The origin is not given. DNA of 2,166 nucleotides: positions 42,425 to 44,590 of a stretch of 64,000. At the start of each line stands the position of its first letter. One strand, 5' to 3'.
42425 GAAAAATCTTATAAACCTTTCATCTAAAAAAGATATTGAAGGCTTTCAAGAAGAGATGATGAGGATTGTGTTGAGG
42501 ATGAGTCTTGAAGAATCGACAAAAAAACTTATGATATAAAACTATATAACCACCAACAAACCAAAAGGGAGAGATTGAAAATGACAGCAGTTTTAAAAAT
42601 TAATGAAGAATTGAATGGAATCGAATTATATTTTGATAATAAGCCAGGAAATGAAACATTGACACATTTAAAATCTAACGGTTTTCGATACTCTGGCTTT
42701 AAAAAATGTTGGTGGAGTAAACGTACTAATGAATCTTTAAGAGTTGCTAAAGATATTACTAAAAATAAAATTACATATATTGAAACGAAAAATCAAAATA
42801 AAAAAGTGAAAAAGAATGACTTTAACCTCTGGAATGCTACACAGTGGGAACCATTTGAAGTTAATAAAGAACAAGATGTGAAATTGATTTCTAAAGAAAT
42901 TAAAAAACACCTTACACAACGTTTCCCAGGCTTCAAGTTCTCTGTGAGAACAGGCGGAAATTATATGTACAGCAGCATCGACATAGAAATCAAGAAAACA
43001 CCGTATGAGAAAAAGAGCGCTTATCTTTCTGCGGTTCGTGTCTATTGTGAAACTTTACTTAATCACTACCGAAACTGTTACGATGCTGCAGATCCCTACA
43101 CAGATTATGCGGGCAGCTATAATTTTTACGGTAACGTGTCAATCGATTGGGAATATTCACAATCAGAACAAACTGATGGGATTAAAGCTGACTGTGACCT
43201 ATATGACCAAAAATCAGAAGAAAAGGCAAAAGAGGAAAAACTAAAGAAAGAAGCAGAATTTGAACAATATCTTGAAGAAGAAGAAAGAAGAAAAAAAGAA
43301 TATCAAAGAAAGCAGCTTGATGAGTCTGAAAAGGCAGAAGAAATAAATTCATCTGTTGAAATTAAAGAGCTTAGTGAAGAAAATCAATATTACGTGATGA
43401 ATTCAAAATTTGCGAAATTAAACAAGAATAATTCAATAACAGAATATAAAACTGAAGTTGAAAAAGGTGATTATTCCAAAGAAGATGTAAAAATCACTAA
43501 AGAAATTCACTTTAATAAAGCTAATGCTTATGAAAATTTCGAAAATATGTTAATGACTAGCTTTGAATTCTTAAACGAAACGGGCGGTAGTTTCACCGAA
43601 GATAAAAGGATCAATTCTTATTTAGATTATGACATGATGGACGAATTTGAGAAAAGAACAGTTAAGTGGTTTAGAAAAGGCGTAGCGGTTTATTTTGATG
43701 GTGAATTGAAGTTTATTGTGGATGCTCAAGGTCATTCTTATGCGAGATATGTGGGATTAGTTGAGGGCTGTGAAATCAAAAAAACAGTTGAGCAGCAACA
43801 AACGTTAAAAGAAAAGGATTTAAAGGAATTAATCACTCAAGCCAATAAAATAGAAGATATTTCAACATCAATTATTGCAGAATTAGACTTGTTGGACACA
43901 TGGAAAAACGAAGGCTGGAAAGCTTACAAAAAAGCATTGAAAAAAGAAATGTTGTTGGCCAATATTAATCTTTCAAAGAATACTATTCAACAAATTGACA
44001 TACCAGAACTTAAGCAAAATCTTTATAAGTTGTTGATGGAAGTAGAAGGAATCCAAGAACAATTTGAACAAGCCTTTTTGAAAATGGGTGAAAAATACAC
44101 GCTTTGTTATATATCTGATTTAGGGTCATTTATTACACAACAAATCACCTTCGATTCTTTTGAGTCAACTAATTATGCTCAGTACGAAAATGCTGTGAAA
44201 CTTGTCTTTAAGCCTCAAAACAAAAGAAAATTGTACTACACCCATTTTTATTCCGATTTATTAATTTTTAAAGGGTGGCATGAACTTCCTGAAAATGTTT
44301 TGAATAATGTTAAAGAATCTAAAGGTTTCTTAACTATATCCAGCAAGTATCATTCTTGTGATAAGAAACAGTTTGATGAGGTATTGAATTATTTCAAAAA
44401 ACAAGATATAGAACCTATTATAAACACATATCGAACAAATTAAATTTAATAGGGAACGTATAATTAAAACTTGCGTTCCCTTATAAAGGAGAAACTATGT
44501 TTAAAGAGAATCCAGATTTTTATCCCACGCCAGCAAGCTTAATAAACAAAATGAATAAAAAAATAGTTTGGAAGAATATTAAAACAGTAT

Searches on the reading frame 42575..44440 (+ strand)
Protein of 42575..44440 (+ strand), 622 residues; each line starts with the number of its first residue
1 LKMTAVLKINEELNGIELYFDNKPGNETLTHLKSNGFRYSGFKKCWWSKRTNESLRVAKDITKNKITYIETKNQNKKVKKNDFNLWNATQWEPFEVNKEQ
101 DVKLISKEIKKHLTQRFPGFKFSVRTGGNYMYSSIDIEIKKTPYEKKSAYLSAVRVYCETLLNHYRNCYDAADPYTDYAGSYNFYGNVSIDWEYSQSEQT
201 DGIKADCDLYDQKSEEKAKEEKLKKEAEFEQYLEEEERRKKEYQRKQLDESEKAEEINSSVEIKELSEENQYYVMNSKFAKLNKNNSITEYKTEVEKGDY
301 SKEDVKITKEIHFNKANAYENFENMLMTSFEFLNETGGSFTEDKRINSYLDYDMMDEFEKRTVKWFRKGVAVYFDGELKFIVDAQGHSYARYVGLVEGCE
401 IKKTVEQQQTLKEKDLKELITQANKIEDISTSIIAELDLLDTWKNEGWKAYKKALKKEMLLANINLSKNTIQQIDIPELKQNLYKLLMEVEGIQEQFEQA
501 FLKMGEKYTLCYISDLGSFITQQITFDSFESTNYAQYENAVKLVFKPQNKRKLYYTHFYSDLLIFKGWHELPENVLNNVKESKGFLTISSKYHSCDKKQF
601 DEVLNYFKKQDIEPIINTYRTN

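Call 3: search_protein_families(library=pfam, proteins=[window:42575-44440:+], max_evalue=0.1)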
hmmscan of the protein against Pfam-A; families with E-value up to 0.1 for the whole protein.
window:42575-44440:+ (622 aa): 1 family
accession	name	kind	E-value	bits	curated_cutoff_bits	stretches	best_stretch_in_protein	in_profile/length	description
PF18847.6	LPD29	-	7.1e-11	43.1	27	1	102-195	3-93/93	Large polyvalent protein associated domain 29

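Call 4: search_protein_families(library=phrogs, proteins=[window:42575-44440:+], max_evalue=0.01)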
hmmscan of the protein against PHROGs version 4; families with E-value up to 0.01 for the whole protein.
window:42575-44440:+ (622 aa): 2 families
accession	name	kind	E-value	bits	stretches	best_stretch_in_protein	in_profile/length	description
phrog_6744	-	unknown function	5.1e-05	23.6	1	7-62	294-349/355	-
phrog_19458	-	DNA, RNA and nucleotide metabolism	0.0001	23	1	8-61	243-296/306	primase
